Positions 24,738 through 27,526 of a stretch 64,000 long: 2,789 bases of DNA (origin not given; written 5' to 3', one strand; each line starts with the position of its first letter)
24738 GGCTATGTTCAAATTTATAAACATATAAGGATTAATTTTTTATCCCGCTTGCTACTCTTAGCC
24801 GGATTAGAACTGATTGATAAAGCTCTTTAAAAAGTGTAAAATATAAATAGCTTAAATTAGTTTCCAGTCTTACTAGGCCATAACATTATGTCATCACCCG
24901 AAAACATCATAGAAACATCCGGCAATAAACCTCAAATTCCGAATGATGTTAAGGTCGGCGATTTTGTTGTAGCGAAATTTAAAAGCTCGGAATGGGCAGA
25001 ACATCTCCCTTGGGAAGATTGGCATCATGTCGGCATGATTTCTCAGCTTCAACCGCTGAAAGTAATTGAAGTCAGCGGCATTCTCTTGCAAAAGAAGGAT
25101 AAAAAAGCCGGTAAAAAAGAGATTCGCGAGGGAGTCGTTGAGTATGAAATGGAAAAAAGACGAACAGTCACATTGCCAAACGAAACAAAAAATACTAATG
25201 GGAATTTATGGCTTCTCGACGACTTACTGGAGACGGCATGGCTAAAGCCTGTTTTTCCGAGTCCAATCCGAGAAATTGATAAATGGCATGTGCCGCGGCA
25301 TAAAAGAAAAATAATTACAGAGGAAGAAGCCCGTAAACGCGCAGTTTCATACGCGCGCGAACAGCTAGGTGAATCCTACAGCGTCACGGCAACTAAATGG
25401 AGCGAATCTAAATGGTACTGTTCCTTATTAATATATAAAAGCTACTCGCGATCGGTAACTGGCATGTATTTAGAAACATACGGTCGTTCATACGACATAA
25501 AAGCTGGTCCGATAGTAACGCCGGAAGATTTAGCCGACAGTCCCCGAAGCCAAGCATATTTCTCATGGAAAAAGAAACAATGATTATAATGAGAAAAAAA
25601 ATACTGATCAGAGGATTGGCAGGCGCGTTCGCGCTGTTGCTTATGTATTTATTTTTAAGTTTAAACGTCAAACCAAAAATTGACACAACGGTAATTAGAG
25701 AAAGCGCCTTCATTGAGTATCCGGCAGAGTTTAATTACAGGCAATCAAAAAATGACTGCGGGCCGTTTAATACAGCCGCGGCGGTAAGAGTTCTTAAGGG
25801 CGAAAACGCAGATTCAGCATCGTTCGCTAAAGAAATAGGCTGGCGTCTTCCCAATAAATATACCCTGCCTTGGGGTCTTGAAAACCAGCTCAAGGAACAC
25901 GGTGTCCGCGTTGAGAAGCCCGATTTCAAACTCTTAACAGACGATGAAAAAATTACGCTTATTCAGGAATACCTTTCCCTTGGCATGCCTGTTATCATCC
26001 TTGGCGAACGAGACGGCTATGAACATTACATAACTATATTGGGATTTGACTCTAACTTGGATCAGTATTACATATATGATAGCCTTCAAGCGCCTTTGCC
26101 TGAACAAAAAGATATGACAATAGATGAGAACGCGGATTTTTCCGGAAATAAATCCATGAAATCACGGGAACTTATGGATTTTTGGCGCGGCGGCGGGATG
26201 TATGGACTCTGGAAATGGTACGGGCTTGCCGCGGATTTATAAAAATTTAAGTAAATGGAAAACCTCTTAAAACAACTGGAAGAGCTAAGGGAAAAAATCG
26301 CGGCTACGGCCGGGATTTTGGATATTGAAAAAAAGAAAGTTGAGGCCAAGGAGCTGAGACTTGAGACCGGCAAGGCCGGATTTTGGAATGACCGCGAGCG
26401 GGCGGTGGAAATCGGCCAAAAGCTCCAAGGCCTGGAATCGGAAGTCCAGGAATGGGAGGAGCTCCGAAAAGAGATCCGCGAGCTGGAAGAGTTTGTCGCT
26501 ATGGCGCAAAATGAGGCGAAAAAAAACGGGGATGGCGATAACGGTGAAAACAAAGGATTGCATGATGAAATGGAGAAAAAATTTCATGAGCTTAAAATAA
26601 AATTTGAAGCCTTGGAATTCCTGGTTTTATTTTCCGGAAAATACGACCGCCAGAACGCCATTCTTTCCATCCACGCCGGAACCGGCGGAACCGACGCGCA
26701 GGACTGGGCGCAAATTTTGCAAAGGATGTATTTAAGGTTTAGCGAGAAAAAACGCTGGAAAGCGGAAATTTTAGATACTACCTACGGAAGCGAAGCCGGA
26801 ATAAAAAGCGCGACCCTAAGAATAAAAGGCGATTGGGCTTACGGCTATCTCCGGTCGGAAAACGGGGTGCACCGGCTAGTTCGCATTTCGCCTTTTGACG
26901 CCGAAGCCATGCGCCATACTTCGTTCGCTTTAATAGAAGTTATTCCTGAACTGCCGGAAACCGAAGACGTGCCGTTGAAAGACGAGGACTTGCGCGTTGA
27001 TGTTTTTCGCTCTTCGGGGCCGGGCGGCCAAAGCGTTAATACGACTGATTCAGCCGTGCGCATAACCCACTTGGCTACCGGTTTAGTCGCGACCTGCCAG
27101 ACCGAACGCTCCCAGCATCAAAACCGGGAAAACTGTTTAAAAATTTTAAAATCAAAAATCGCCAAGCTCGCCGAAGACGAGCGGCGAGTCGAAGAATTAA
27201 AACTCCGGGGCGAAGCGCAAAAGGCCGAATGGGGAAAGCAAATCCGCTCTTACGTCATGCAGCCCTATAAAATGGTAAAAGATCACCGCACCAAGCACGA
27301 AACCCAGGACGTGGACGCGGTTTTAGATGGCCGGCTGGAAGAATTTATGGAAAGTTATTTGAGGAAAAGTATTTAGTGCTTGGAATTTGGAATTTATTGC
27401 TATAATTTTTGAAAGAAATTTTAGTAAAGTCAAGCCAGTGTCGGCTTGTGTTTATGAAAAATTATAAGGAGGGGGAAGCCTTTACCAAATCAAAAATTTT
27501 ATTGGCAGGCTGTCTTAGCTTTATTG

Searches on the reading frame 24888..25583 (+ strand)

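Call 53: search_protein_families(library=pfam, proteins=[window:24888-25583:+], max_evalue=0.0001)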
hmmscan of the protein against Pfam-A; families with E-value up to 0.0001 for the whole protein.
window:24888-25583:+ (231 aa): 1 family
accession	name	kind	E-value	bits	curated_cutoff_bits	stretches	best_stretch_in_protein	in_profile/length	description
PF05708.18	Peptidase_C92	-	9.2e-08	32.7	27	1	129-220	63-161/166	Permuted papain-like amidase enzyme, YaeF/YiiX, C92 family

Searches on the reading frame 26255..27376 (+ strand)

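Call 54: search_protein_families(library=pfam, proteins=[window:26255-27376:+], max_evalue=0.0001)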
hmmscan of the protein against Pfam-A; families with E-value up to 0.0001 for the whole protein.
window:26255-27376:+ (373 aa): 2 families
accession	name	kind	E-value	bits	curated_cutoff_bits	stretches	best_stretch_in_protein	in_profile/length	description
PF03462.23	PCRF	-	4.9e-50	170.5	24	1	30-226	4-193/194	PCRF domain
PF00472.26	RF-1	-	1.4e-39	135.1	35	1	238-345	4-116/116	RF-1 domain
